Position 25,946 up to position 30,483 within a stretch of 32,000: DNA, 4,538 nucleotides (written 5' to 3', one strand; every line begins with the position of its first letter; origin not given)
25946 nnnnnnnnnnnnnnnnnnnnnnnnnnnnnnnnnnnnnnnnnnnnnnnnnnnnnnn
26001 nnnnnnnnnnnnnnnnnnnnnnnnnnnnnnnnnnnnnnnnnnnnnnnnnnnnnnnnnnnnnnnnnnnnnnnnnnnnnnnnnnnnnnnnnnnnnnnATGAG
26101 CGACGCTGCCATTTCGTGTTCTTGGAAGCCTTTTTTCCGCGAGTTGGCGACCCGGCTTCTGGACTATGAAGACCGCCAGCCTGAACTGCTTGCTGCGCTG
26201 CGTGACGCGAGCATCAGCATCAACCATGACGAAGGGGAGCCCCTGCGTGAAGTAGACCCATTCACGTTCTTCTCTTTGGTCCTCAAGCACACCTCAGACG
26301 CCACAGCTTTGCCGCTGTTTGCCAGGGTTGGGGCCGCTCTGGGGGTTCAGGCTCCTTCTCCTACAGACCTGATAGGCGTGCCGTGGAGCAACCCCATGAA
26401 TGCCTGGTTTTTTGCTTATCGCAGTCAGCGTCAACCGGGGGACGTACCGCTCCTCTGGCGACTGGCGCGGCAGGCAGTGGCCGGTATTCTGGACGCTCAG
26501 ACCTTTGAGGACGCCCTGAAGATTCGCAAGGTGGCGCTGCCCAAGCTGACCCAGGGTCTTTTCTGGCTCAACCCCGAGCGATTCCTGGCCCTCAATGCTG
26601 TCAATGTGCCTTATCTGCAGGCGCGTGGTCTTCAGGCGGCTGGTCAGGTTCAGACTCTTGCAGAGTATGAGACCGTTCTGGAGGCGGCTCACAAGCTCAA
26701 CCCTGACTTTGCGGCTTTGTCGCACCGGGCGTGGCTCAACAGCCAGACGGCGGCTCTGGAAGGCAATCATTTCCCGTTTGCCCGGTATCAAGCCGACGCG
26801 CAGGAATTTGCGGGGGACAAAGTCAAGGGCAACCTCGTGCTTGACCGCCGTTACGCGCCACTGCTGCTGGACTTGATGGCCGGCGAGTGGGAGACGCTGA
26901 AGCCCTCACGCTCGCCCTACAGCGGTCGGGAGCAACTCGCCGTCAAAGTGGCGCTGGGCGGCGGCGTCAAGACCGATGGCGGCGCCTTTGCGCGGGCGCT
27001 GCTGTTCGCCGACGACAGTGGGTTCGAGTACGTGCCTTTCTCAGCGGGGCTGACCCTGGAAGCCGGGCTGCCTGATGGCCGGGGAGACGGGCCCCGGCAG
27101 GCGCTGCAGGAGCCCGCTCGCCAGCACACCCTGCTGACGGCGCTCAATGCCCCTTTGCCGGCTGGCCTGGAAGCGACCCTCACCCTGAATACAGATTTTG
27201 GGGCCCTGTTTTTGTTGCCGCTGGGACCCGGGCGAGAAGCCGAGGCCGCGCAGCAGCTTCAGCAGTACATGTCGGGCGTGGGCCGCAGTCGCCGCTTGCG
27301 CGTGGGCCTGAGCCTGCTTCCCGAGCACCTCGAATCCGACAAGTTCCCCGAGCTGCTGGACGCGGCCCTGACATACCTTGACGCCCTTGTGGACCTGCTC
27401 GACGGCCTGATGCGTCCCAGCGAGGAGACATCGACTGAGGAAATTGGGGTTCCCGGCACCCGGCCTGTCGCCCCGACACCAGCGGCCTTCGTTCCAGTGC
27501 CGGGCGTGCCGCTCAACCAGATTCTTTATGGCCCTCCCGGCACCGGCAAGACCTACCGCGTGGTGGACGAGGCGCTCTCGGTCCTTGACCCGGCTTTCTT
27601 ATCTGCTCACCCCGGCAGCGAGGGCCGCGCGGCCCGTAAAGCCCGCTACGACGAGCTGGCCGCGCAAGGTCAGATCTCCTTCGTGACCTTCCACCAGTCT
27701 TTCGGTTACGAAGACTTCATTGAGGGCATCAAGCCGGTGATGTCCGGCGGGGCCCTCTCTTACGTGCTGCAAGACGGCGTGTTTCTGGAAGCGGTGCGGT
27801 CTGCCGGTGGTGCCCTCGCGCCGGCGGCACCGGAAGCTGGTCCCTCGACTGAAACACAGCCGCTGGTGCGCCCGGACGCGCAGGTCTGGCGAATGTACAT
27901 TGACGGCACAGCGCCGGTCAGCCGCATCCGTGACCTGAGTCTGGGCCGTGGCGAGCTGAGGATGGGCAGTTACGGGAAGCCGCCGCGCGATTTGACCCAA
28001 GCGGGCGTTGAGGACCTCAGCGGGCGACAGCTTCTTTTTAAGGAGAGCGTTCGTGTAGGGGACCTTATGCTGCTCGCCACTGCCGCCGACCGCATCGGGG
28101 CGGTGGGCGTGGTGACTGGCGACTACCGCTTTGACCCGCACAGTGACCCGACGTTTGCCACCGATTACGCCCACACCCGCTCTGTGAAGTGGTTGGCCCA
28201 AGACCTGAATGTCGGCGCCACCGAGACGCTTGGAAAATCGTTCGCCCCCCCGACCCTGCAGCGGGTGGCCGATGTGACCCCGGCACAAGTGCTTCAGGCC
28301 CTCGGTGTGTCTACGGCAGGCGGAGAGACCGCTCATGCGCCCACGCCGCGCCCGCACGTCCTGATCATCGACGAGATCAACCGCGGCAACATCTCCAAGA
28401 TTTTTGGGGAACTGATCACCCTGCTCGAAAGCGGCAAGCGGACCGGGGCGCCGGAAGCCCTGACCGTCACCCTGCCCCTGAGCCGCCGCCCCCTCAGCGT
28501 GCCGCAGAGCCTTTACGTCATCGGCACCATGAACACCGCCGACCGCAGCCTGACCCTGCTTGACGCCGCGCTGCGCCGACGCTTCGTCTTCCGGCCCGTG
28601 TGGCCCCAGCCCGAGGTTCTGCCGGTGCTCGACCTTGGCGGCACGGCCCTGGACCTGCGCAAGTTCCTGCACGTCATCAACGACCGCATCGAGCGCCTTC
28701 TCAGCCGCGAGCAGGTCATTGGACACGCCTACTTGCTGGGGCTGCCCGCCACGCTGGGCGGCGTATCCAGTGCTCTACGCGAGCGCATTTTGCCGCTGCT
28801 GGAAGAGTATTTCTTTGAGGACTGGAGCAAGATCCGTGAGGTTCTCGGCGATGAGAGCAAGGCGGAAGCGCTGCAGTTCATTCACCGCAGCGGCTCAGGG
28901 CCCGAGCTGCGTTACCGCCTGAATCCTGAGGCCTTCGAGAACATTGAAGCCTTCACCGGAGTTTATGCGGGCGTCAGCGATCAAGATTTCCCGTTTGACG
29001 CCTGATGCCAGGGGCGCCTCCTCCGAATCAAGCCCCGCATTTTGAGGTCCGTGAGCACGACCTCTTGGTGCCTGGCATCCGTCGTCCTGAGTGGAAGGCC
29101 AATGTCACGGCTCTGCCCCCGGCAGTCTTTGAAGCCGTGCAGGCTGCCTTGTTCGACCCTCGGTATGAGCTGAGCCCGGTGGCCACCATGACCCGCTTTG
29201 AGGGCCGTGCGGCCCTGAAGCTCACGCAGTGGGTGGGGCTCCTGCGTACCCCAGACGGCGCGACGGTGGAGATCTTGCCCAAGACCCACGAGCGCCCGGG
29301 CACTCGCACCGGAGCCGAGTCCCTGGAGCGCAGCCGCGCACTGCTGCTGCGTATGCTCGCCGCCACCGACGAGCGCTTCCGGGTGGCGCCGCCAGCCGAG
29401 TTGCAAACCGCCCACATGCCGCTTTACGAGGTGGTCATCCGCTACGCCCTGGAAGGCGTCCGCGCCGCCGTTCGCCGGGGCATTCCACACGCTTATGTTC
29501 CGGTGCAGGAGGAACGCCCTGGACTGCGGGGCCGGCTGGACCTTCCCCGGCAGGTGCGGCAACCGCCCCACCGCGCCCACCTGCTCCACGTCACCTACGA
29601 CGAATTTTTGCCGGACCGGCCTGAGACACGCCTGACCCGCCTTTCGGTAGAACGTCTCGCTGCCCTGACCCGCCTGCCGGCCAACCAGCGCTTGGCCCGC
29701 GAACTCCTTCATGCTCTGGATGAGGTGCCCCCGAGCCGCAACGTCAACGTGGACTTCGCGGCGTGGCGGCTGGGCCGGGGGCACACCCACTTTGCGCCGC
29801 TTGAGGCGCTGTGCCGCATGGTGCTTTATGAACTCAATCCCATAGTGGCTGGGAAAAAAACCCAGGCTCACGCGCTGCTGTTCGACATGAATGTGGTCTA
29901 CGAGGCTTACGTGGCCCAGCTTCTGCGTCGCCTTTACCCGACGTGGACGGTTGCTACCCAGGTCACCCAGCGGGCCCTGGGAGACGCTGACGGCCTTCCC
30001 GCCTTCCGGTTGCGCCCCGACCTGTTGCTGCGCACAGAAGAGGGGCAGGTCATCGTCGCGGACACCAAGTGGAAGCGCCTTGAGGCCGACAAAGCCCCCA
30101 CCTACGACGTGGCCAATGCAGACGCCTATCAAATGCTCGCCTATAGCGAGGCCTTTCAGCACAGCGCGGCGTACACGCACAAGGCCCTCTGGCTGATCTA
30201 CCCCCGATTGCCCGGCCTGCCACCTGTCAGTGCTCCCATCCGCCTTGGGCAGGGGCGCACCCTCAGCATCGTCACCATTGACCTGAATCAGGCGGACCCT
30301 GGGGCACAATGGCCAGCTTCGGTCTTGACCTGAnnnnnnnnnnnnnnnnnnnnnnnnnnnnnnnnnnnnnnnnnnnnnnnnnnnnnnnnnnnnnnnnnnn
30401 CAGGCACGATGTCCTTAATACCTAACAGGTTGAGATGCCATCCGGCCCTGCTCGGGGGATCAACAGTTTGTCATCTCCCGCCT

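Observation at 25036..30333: Unbroken chain of stop/start overlaps linking the TAC module to McrBC-like genes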

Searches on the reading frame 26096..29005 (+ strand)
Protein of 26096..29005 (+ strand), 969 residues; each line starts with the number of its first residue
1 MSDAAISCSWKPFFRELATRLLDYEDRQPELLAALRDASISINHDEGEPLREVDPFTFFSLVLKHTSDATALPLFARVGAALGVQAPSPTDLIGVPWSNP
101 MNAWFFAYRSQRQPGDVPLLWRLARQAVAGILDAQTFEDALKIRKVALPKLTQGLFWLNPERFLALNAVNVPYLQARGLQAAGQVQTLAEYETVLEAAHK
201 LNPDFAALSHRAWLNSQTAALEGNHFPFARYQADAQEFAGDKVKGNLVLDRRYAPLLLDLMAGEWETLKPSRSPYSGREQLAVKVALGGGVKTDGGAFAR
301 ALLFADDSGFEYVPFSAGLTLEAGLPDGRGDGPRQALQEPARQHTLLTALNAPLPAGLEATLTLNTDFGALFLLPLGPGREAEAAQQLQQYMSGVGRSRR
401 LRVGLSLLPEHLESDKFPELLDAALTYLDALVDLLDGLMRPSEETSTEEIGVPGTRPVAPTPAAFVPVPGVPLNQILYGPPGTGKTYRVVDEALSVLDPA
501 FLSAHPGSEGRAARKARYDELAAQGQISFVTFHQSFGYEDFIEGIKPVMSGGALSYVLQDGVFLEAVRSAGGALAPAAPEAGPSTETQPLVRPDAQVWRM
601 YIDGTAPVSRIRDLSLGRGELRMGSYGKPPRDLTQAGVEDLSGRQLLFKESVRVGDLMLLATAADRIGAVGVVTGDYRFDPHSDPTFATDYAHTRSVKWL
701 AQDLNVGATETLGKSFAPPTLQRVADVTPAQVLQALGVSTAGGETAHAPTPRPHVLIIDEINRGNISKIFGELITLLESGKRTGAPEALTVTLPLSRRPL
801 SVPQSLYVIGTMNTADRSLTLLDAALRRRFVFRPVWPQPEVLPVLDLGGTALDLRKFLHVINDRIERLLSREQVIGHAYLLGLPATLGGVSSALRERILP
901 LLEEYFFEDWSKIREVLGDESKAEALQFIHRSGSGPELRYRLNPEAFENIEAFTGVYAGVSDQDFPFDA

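Call 3: search_protein_families(library=pfam, proteins=[window:26096-29005:+], max_evalue=0.01)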
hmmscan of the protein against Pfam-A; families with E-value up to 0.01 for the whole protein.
window:26096-29005:+ (969 aa): 2 families
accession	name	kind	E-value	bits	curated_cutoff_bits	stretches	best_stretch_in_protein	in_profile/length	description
PF07728.20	AAA_5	-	2.5e-13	50.7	22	1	743-830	65-139/139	AAA domain (dynein-related subfamily)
PF00004.35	AAA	-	0.0001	23.2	21.2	0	476-487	2-13/131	ATPase family associated with various cellular activities (AAA)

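Call 8: search_protein_families(library=padloc, proteins=[window:26096-29005:+], max_evalue=0.01)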
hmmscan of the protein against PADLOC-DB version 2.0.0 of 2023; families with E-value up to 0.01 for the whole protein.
window:26096-29005:+ (969 aa): 4 families
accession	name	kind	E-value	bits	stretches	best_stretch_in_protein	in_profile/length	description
PDLC03448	REase_II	-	1.8e-12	44.2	2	746-833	619-719/857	Type II restriction enzyme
PDLC03547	REase_II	-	1e-08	32.3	1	753-834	347-442/585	Type II restriction enzyme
PDLC04815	PDC-S02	-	5.4e-06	23.9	1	644-704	65-121/346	-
PDLC04819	PDC-S02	-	0.0002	18.7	1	647-701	71-121/334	-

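Call 35: find_homologous_proteins(query=window:26096-29002:+, max_evalue=1e-10)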
Query window:26096-29002:+ (969 aa): 362 proteins with E <= 1e-10 among 8000 candidates; the best 120 are listed.
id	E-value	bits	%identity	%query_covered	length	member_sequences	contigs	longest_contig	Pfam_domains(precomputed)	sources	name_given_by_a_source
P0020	0.0e+0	1684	78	100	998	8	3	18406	PF28527.1,PF28530.1,PF28529.1,PF07728.21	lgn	-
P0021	0.0e+0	1654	99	78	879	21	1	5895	PF28530.1,PF28529.1,PF14267.12,PF07728.21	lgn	-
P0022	0.0e+0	1622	76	99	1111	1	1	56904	PF28527.1,PF28530.1,PF28529.1,PF14267.12,PF07728.21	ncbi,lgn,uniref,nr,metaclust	ncbi:protein of unknown function [Deinococcus reticulitermitis]|uniref:Uncharacterized protein n=1 T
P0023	0.0e+0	1619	77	99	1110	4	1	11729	PF28527.1,PF28530.1,PF28529.1,PF14267.12,PF07728.21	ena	-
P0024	0.0e+0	1568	74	99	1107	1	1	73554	PF28527.1,PF28530.1,PF28529.1,PF14267.12,PF07728.21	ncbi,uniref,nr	ncbi:DUF4357 domain-containing protein [Deinococcus arcticus]|uniref:McrB n=1 Tax=Deinococcus arctic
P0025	0.0e+0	1451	70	99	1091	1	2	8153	PF28527.1,PF28530.1,PF28529.1,PF14267.12,PF07728.21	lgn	-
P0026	0.0e+0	1416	67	99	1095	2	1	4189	PF28527.1,PF28530.1,PF28529.1,PF14267.12,PF07728.21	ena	-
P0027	0.0e+0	1414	67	100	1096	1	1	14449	PF28527.1,PF28530.1,PF28529.1,PF14267.12,PF07728.21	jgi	jgi:5-methylcytosine-specific restriction endonuclease McrBC GTP-binding regulatory subunit McrB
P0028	0.0e+0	1406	66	99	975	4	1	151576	PF28527.1,PF28530.1,PF28529.1,PF00004.36,PF07728.21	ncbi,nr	ncbi:McrB family protein [Deinococcus malanensis]|nr:McrB family protein [Deinococcus malanensis]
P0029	0.0e+0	1405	66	99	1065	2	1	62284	PF28527.1,PF28530.1,PF28529.1,PF14267.12,PF07728.21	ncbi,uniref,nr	ncbi:DUF4357 domain-containing protein [Deinococcus detaillensis]|uniref:DUF4357 domain-containing p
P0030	0.0e+0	1403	67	99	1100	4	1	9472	PF28527.1,PF28530.1,PF28529.1,PF14267.12,PF07728.21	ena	-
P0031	0.0e+0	1373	66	99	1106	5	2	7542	PF28527.1,PF28530.1,PF28529.1,PF14267.12,PF07728.21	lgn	-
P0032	0.0e+0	1336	63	99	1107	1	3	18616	PF28527.1,PF28530.1,PF28529.1,PF14267.12,PF07728.21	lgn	-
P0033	0.0e+0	1335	64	100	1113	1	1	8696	PF28527.1,PF28530.1,PF28529.1,PF14267.12,PF07728.21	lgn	-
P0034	0.0e+0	1298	80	78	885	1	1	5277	PF28530.1,PF28529.1,PF14267.12,PF07728.21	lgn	-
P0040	0.0e+0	1234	61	99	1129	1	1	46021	PF28527.1,PF28530.1,PF28529.1,PF14267.12,PF07728.21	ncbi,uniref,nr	ncbi:McrB-related protein [Deinococcus piscis]|uniref:McrB-related protein n=1 Tax=Deinococcus pisci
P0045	0.0e+0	1205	73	79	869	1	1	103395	PF28530.1,PF28529.1,PF14267.12,PF07728.21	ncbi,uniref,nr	ncbi:McrB [Deinococcus sp. RL]|uniref:DUF4357 domain-containing protein n=1 Tax=Deinococcus sp. RL T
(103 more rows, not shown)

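Call 37: find_related_loci(query=A2, collection=metagenome_contigs, flank=7000)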
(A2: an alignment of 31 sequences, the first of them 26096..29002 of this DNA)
Query A2 (969 aa) in metagenome_contigs; peptide patterns used: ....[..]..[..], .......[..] (x = any residue, [..] = any of these).
600 stretches matched a pattern (row limit reached: there are more); 579 encode a relative of the query (tblastn E <= 1e-3); the best 80 are kept; 80 distinct loci.
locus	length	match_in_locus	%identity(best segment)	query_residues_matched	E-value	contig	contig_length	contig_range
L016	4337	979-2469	43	472-960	5e-115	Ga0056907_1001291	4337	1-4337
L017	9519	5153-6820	40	413-956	1e-108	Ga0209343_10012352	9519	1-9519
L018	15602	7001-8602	41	404-929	2e-107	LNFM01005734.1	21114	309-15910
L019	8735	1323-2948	39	445-966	6e-102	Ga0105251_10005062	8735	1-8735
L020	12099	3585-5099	41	471-956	1e-101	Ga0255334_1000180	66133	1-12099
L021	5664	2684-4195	39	472-956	2e-99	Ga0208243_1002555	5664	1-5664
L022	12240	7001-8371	40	473-929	2e-98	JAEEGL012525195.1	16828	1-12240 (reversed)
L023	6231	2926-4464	40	472-957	2e-96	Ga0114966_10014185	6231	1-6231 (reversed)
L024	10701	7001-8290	39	472-918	3e-96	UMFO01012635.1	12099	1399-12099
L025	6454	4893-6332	42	448-918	4e-95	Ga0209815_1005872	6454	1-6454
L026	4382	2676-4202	38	472-956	5e-95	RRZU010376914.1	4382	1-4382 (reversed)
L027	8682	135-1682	39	472-969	4e-94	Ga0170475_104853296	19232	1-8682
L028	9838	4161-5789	36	412-918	3e-93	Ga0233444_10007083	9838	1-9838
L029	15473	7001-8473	34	474-958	5e-88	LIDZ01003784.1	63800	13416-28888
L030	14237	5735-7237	35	474-960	3e-87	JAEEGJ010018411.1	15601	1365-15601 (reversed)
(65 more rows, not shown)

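Call 41: find_encoding_contigs(protein=P0028, flank=7000, max_places=1)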
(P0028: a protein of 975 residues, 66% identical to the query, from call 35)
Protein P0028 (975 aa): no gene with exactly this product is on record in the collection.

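Call 42: find_encoding_contigs(protein=P0029, flank=7000, max_places=1)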
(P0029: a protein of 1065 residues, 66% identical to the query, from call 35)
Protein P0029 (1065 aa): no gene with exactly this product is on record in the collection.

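Call 43: find_encoding_contigs(protein=P0040, flank=7000, max_places=1)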
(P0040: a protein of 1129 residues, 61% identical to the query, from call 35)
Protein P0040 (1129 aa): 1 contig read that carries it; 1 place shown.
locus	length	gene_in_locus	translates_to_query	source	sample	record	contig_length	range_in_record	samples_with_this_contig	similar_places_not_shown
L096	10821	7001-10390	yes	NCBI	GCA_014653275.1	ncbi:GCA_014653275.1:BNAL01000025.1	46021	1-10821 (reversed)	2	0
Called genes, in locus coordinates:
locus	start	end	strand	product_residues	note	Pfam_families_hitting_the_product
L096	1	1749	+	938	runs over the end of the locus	PF00176:SNF2-rel_dom, PF00270:DEAD (weak), PF04851:ResIII, PF00271:Helicase_C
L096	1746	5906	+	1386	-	PF02384:N6_Mtase, PF20473:MmeI_Mtase, PF07669:Eco57I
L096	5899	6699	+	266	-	PF06114:Peptidase_M78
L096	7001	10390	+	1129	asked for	PF14267:DUF4357, PF28527:DUF8425, PF28530:DUF8426, PF07728:AAA_5, PF28529:McrB_lid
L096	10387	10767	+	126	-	PF10117:McrBC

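Call 44: find_encoding_contigs(protein=P0045, flank=7000, max_places=1)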
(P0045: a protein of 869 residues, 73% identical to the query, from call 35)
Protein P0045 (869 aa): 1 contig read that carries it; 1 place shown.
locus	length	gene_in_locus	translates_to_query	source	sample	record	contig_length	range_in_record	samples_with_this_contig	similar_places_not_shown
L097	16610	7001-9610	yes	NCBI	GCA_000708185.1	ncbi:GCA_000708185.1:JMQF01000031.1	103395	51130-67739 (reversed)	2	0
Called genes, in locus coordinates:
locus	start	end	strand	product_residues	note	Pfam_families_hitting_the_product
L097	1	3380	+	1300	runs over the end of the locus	PF02384:N6_Mtase, PF20473:MmeI_Mtase, PF07669:Eco57I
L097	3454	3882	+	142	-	PF05973:Gp49 (faint)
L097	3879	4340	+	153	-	PF13744:HTH_37, PF13560:HTH_31, PF01381:HTH_3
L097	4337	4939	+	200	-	-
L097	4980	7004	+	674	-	PF02171:Piwi (faint)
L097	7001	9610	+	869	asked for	PF14267:DUF4357, PF28530:DUF8426, PF07728:AAA_5, PF28529:McrB_lid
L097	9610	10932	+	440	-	PF10117:McrBC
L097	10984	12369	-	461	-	PF00528:BPD_transp_1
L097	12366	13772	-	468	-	PF00528:BPD_transp_1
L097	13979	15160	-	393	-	PF01547:SBP_bac_1, PF13416:SBP_bac_8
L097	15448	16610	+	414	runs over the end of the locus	PF00083:Sugar_tr (weak), PF07690:MFS_1, PF05977:MFS_3 (faint), PF07690:MFS_1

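Call 46: search_protein_families(library=ncbifam, proteins=[window:26096-29005:+], max_evalue=0.01)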
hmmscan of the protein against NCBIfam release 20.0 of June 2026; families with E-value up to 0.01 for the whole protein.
window:26096-29005:+ (969 aa): 1 family
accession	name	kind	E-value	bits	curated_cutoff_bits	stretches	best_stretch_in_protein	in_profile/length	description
NF008457.0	PRK11331.1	equivalog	3e-25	88.9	637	2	752-912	272-447/459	5-methylcytosine-specific restriction enzyme subunit McrB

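Call 65: find_encoding_contigs(protein=P0021, flank=6000, max_places=3)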
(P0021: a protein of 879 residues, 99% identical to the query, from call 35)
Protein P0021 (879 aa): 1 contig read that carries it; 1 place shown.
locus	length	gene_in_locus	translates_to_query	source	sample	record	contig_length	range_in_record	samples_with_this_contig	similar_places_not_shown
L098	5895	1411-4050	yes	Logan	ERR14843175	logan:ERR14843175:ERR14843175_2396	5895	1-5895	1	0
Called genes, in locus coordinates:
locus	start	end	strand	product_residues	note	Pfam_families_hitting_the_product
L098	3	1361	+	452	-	?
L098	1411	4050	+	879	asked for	PF14267:DUF4357, PF28530:DUF8426, PF07728:AAA_5, PF28529:McrB_lid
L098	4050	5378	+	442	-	PF10117:McrBC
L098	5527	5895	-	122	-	?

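Call 70: search_protein_families(library=pfam, proteins=[L096:5899-6699:+], max_evalue=0.001)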
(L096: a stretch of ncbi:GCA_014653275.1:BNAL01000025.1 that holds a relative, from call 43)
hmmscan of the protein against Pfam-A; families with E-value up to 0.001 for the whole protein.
L096:5899-6699:+ (266 aa): 1 family
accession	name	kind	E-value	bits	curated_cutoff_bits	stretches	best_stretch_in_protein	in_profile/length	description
PF06114.19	Peptidase_M78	-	1.4e-10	41.5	22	1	50-158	23-122/123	IrrE N-terminal-like domain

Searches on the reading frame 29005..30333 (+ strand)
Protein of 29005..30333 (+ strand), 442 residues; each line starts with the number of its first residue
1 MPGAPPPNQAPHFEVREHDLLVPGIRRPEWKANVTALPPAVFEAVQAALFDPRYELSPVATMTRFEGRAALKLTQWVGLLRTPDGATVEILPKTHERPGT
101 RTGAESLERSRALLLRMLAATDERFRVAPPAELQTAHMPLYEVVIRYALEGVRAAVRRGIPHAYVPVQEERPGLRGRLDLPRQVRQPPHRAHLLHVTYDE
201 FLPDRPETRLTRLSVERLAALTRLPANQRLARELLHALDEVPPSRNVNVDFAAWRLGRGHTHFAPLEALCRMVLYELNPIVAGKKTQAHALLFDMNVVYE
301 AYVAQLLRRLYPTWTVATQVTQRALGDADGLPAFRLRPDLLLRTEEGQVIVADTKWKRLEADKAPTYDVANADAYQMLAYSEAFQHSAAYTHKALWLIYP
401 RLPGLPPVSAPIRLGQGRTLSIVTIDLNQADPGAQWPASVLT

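Call 3: search_protein_families(library=pfam, proteins=[window:29005-30333:+], max_evalue=0.01)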
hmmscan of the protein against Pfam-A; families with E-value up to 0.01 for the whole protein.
window:29005-30333:+ (442 aa): 1 family
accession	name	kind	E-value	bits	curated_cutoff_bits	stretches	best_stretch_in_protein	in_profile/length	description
PF10117.15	McrBC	-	9.1e-100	334.1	23.9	1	71-400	1-318/318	McrBC 5-methylcytosine restriction system component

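Call 8: search_protein_families(library=padloc, proteins=[window:29005-30333:+], max_evalue=0.01)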
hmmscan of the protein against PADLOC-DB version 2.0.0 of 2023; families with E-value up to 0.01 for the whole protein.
window:29005-30333:+ (442 aa): 0 families

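Call 46: search_protein_families(library=ncbifam, proteins=[window:29005-30333:+], max_evalue=0.01)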
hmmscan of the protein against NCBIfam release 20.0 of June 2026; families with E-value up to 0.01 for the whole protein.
window:29005-30333:+ (442 aa): 1 family
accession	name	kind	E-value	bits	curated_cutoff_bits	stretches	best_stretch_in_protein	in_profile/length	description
NF007277.0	PRK09736.1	equivalog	1.1e-21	77.3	338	1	143-429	42-335/353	5-methylcytosine-specific restriction endonuclease system specificity protein McrC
